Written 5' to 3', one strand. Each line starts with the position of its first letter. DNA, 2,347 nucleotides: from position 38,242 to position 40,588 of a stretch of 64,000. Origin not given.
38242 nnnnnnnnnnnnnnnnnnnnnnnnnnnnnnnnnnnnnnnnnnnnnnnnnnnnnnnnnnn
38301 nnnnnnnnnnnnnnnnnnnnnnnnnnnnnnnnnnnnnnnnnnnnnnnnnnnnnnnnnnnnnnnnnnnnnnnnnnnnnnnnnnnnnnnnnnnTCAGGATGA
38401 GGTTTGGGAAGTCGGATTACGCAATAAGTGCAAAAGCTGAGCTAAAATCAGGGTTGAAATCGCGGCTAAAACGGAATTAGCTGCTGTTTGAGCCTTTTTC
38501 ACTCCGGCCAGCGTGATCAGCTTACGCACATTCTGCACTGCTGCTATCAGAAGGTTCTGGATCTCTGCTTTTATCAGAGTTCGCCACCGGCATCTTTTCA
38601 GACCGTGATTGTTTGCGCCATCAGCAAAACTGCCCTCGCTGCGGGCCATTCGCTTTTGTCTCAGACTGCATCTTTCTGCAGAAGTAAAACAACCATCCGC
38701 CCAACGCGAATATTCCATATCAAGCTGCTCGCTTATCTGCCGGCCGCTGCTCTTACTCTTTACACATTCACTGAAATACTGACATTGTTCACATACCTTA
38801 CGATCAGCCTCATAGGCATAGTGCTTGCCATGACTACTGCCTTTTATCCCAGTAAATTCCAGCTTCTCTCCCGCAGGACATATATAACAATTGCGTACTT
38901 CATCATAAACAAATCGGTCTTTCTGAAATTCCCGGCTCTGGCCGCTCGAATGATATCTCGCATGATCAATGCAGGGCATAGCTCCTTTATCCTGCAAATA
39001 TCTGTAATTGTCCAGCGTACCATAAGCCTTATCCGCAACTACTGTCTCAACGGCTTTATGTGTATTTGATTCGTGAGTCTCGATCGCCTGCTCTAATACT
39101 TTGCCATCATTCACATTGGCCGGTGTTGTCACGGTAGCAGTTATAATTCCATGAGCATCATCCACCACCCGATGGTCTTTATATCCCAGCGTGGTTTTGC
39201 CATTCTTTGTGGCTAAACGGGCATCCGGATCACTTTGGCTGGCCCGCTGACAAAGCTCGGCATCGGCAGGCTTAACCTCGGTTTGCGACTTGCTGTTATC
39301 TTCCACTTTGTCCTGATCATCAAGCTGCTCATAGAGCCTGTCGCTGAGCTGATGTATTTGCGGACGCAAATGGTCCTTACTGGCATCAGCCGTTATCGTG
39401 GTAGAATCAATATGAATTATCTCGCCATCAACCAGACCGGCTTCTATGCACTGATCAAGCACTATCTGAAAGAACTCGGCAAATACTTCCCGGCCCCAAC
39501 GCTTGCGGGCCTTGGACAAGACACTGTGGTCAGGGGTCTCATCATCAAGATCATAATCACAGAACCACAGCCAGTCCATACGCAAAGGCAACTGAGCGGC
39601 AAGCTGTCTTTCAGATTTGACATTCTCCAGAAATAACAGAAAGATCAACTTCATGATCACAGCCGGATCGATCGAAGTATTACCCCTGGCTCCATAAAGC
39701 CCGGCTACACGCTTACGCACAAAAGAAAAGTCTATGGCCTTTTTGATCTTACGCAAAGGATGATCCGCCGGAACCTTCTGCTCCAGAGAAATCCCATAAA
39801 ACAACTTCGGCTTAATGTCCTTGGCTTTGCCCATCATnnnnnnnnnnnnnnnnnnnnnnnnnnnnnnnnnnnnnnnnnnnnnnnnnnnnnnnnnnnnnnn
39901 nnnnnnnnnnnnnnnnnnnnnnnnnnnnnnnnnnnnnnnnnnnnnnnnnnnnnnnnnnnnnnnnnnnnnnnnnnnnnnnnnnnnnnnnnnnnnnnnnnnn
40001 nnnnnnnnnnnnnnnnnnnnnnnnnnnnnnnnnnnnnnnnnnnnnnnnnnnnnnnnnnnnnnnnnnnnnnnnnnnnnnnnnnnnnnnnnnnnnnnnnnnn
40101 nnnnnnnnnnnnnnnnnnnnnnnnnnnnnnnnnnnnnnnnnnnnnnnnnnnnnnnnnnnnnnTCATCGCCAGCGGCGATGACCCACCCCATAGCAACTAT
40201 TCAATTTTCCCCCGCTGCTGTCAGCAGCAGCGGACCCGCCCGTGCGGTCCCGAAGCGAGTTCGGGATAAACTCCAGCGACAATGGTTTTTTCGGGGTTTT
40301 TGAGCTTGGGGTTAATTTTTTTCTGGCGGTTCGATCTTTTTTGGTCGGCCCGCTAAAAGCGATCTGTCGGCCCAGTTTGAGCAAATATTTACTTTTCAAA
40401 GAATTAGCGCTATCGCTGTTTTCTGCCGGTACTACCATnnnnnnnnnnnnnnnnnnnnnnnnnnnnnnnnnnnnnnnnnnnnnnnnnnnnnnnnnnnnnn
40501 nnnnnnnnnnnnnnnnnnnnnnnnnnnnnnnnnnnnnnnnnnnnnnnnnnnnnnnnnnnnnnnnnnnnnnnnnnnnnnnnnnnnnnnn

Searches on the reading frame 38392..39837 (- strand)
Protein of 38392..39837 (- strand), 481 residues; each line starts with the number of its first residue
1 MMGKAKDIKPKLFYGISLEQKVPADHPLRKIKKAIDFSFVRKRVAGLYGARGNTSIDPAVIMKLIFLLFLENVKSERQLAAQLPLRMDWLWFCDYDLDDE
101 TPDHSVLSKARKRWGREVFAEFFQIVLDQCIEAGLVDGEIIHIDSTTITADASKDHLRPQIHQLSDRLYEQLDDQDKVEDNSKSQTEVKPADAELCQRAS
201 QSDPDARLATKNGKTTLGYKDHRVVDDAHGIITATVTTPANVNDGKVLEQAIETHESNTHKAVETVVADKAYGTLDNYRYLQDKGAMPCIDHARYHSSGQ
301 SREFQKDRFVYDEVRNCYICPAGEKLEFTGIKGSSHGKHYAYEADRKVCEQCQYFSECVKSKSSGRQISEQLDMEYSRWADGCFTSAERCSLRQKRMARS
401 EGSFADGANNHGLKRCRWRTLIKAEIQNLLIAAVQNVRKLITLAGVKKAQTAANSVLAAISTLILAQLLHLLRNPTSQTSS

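Call 8: search_protein_families(library=pfam, proteins=[window:38392-39837:-], max_evalue=0.01)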
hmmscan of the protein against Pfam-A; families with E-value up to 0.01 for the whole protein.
window:38392-39837:- (481 aa): 3 families
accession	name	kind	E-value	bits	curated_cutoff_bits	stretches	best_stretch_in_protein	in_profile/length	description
PF13751.12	DDE_Tnp_1_6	-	4.3e-19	69.5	25.1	1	319-441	1-125/125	Transposase DDE domain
PF05598.16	DUF772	-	8.5e-18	64.6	23.1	1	52-123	1-71/74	Transposase domain (DUF772)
PF01609.27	DDE_Tnp_1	-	8.1e-13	49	23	1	140-436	6-199/200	Transposase DDE domain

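Call 33: find_encoding_contigs(protein=window:38392-39837:-, flank=10000, max_places=10)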
Protein window:38392-39837:- (481 aa): no gene with exactly this product is on record in the collection.

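Call 34: search_protein_families(library=ncbifam, proteins=[window:38392-39837:-])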
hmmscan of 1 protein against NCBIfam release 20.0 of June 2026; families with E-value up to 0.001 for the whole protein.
window:38392-39837:- (481 aa): 9 families
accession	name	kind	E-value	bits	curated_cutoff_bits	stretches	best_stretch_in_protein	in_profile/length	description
NF033551.1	transpos_IS1182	equivalog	4.5e-100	335.8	270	1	10-443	7-488/488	IS1182 family transposase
NF033581.1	transpos_IS5_4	equivalog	6.6e-31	107.7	140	1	30-297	4-226/285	IS5 family transposase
NF033593.1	transpos_ISNCY_1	equivalog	1.8e-17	63.1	325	2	160-287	240-369/444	ISNCY family transposase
NF033578.1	transpos_IS5_1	equivalog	3.7e-14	52.7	275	2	218-282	283-347/419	IS5 family transposase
NF033580.1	transpos_IS5_3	equivalog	2.4e-13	50.3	110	1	196-308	105-218/258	IS5 family transposase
NF033579.1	transpos_IS5_2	equivalog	3.2e-10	40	140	1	219-294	140-213/289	IS5 family transposase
NF033592.1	transpos_IS4_1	equivalog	1.8e-09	37.2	115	1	162-287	82-201/332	IS4 family transposase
NF033559.2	transpos_IS1634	equivalog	8.6e-05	21.7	100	1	227-285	174-232/483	IS1634 family transposase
NF033520.1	transpos_IS982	equivalog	0.00034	20.3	130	1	218-284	113-173/243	IS982 family transposase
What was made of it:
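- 38295..39939 (-): IS1182-family insertion sequence, 1645 bp. Terminal inverted repeats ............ and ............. Intact 481-aa transposase ORF at 38392-39837. NCBIfam NF033551, 335.8 bits (call 34).
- On IS1182 family: 335.8 bits against a cutoff of 270, covering profile positions 7-488 of 488 (call 34).
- Checked: NCBIfam IS1182 equivalog scores 335.8 bits against a cutoff of 270 (call 34).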

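Call 56: find_homologous_proteins(query=window:38392-39837:-, max_evalue=1e-60)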
Query window:38392-39837:- (481 aa): 2660 proteins with E <= 1e-60 among 8000 candidates; the best 120 are listed.
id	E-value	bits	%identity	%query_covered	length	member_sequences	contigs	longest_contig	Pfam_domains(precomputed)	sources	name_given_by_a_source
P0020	0.0e+0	1097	100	100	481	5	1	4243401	PF01609.28,PF13751.13,PF05598.17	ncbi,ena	-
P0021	6.2e-180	617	59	97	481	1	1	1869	PF01609.28,PF13751.13,PF05598.17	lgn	-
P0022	7.9e-169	581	57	93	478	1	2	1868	PF01609.28,PF13751.13,PF05598.17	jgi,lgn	jgi:transposase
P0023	1.1e-168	580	54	98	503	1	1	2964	PF01609.28,PF13751.13,PF05598.17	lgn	-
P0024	1.7e-168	579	57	94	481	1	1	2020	PF01609.28,PF13751.13,PF05598.17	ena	-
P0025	1.1e-167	577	56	93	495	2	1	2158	PF01609.28,PF13751.13,PF05598.17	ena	-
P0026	1.9e-167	576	57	95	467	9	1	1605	PF01609.28,PF13751.13,PF05598.17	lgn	-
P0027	2.1e-167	576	56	98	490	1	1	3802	PF01609.28,PF13751.13,PF05598.17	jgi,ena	-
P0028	3.1e-167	575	55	99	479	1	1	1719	PF01609.28,PF13751.13,PF05598.17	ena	-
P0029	6.7e-167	574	58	94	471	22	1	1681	PF01609.28,PF13751.13,PF05598.17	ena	-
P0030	7.7e-167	574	54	98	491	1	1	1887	PF01609.28,PF13751.13,PF05598.17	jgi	jgi:transposase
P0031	1.2e-166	573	54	98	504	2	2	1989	PF01609.28,PF13751.13,PF05598.17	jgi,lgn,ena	jgi:transposase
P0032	1.9e-166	573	54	98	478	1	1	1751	PF01609.28,PF13751.13,PF05598.17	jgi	-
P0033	5.6e-166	571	55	98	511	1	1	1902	PF01609.28,PF13751.13,PF05598.17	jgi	jgi:transposase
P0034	5.7e-166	571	55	98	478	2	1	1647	PF01609.28,PF13751.13,PF05598.17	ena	-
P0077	2.4e-161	556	54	100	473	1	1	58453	PF01609.28,PF13751.13,PF05598.17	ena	-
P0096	1.5e-160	553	54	98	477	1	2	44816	PF01609.28,PF13751.13,PF05598.17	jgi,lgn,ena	-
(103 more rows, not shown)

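Call 57: list_cluster_members(proteins=[P0020])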
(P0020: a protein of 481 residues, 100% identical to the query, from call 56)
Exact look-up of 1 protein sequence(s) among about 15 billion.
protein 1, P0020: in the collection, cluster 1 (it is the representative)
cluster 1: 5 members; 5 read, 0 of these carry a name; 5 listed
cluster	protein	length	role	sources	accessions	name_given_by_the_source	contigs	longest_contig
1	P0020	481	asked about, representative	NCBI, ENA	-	-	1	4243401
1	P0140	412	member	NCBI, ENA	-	-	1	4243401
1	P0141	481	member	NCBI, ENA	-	-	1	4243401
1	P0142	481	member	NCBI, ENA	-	-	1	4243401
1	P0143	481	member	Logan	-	-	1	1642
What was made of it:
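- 38295..39939 (-): At least 4 transposase variants lie on the same 4.24-Mb contig (calls 56, 57).
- On IS1182 family: Four distinct transposase sequences above 90% identity on the same 4,243,401-bp contig (calls 56, 57).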

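Call 58: find_encoding_contigs(protein=P0141, flank=10000, max_places=6)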
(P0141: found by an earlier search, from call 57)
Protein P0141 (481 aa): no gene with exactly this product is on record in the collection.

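Call 59: find_encoding_contigs(protein=P0143, flank=10000, max_places=6)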
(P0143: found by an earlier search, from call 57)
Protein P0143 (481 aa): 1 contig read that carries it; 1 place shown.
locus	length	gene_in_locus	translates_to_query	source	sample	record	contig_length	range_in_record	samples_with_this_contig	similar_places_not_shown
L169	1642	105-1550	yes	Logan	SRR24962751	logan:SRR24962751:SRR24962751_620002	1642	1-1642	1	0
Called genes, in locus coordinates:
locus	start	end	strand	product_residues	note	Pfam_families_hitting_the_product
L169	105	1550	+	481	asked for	PF05598:DUF772, PF01609:DDE_Tnp_1, PF13751:DDE_Tnp_1_6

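Call 73: find_encoding_contigs(protein=P0077, flank=2500, max_places=3)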
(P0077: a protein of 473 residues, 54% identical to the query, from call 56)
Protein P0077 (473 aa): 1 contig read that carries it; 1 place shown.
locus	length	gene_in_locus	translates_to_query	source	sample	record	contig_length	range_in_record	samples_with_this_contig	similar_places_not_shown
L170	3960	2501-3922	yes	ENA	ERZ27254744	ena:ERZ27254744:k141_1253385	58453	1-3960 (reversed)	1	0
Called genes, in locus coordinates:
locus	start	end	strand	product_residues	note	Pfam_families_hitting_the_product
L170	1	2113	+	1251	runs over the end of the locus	PF02463:SMC_N (weak), PF13476:AAA_23, PF00717:Peptidase_S24 (faint)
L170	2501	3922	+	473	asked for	PF05598:DUF772, PF01609:DDE_Tnp_1, PF13751:DDE_Tnp_1_6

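Call 74: find_encoding_contigs(protein=P0096, flank=2500, max_places=3)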
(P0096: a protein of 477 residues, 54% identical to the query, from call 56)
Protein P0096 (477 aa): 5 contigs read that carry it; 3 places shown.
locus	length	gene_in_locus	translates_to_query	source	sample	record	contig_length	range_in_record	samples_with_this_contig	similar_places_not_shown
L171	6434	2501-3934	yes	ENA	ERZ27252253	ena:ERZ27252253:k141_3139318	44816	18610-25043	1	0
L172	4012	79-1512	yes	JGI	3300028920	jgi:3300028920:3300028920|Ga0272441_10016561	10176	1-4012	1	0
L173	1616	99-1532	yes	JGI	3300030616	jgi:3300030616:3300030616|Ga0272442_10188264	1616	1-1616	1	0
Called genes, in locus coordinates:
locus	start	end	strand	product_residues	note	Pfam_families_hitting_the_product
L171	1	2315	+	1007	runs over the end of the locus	PF02837:Glyco_hydro_2_N, PF22666:Glyco_hydro_2_N2, PF00703:Glyco_hydro_2, PF02836:Glyco_hydro_2_C, PF16353:LacZ_4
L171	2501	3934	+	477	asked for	PF05598:DUF772, PF01609:DDE_Tnp_1, PF13751:DDE_Tnp_1_6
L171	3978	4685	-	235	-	PF00571:CBS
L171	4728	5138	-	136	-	PF00072:Response_reg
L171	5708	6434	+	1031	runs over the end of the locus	PF15979:Glyco_hydro_115, PF17829:GH115_C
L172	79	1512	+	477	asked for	PF05598:DUF772, PF01609:DDE_Tnp_1, PF13751:DDE_Tnp_1_6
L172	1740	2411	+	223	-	PF18923:DUF5673 (weak)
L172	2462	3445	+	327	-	-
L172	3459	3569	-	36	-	-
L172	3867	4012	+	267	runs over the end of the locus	-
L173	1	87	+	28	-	?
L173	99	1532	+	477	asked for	PF05598:DUF772, PF01609:DDE_Tnp_1, PF13751:DDE_Tnp_1_6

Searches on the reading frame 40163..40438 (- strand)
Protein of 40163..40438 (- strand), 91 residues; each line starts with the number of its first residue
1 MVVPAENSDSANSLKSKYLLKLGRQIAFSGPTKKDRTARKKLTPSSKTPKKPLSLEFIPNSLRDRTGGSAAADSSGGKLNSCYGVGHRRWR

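Call 8: search_protein_families(library=pfam, proteins=[window:40163-40438:-], max_evalue=0.01)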
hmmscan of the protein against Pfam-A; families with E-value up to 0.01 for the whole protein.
window:40163-40438:- (91 aa): 0 families
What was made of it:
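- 40223..40438 (-): Dispersed module of about 215 bp that ends in hairpin subtype 2 (core 40249-40265). It carries a probably spurious 91-aa ORF (40163-40438). No Pfam hit (call 8).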

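Call 67: search_protein_representatives(protein=window:40163-40438:-)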
Query: 91 residues. Proteins with E-value up to 0.001 (for the whole library): 3; up to 1e-10: 3; up to 1e-30: 2. The best 3 are listed.
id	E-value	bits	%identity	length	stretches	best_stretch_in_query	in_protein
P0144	4.7e-53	193.2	100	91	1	1-91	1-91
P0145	2.9e-34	133.2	93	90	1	1-72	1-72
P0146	4.3e-15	72.0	25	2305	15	13-67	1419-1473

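Call 69: find_encoding_contigs(protein=P0145, flank=10000, max_places=6)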
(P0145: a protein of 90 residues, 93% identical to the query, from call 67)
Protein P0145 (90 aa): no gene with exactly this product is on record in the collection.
